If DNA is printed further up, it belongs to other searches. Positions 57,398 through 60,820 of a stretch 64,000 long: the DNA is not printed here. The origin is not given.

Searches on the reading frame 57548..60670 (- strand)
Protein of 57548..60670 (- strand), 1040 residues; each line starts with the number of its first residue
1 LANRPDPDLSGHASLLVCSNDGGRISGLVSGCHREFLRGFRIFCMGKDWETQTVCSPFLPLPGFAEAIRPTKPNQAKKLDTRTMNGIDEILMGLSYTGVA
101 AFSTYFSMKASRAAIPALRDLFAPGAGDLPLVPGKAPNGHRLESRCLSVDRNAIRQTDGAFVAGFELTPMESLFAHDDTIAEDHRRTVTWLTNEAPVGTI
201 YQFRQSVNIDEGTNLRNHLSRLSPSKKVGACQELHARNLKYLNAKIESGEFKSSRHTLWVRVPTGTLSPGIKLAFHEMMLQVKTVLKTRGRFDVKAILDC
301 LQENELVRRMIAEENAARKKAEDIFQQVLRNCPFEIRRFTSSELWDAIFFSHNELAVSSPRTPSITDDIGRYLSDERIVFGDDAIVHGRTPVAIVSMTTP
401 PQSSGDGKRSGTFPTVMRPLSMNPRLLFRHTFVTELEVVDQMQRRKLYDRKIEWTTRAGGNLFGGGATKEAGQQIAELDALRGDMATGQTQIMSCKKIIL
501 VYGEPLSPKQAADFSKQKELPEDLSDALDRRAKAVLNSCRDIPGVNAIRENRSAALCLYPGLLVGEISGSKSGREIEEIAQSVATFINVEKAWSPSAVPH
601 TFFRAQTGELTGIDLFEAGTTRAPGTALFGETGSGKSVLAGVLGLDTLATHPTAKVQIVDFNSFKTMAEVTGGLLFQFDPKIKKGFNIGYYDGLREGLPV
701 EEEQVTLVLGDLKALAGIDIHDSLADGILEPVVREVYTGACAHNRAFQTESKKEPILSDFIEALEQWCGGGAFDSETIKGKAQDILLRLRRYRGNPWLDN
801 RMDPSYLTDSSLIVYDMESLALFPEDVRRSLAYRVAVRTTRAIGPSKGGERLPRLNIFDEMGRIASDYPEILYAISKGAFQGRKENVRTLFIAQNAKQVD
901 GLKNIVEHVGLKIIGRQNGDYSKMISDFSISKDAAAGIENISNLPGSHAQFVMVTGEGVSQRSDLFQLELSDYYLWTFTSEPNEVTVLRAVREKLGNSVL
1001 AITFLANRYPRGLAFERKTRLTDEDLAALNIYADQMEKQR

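Call 51: search_protein_families(library=pfam, proteins=[window:57548-60670:-], max_evalue=0.001)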
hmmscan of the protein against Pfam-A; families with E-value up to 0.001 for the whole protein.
window:57548-60670:- (1040 aa): 0 families

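Call 69: search_protein_families(library=ncbifam, proteins=[window:57548-60670:-], max_evalue=0.001)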
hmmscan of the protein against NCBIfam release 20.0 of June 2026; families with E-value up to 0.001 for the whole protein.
window:57548-60670:- (1040 aa): 2 families
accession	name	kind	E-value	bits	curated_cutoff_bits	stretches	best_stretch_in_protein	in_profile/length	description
TIGR02746.1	TraC-F-type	equivalog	3.9e-09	35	567.05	1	592-687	400-493/800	type IV secretion system protein TraC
TIGR00929.1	VirB4_CagE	subfamily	2.5e-08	32.6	643.1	1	626-998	440-780/792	VirB4 family type IV secretion/conjugal transfer ATPase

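Call 73: search_dna_similar(query=window:57548-60670:-, collection=plasmids, mode=protein, max_evalue=0.001, max_rows=12)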
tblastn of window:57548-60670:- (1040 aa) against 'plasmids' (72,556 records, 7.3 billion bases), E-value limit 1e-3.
Records with a match: 5; places in all: 5; records where one place covers at least 80% of the query: 0.
Best place of each record, by identity: <60% 5.
By first word of the organism name: Myxococcus 1; Deinococcus 1; Campylobacter 1; Nitrosophilus 1; Thalassospira 1.
By predicted mobility (MOB-suite, as given by PLSDB): non-mobilizable 5.
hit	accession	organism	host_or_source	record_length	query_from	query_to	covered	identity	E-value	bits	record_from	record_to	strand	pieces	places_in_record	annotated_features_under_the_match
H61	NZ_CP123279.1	Myxococcus sp. MxC21-1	bacteria,soil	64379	581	1012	42%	25.1%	5e-15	88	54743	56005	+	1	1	TraC family protein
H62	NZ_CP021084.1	Deinococcus ficus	Ficus religiosa L.,cell ...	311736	580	1008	41%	22.0%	5e-6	59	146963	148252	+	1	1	hypothetical protein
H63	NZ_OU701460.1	Campylobacter upsaliensis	Canis lupus familiaris,feces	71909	579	984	39%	21.9%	5e-5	56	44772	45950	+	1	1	ATP-binding protein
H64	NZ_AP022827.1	Nitrosophilus labii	-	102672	583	783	19%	26.8%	5e-5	55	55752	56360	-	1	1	TraC family protein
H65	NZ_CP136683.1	Thalassospira lucentensis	Macrocystis pyrifera gametophyte,Whole ...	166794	523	679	15%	29.3%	5e-4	52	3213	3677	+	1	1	DUF87 domain-containing protein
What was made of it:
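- Tried and rejected: The VirB4-like ORF gave only 5 weak matches (call 73).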
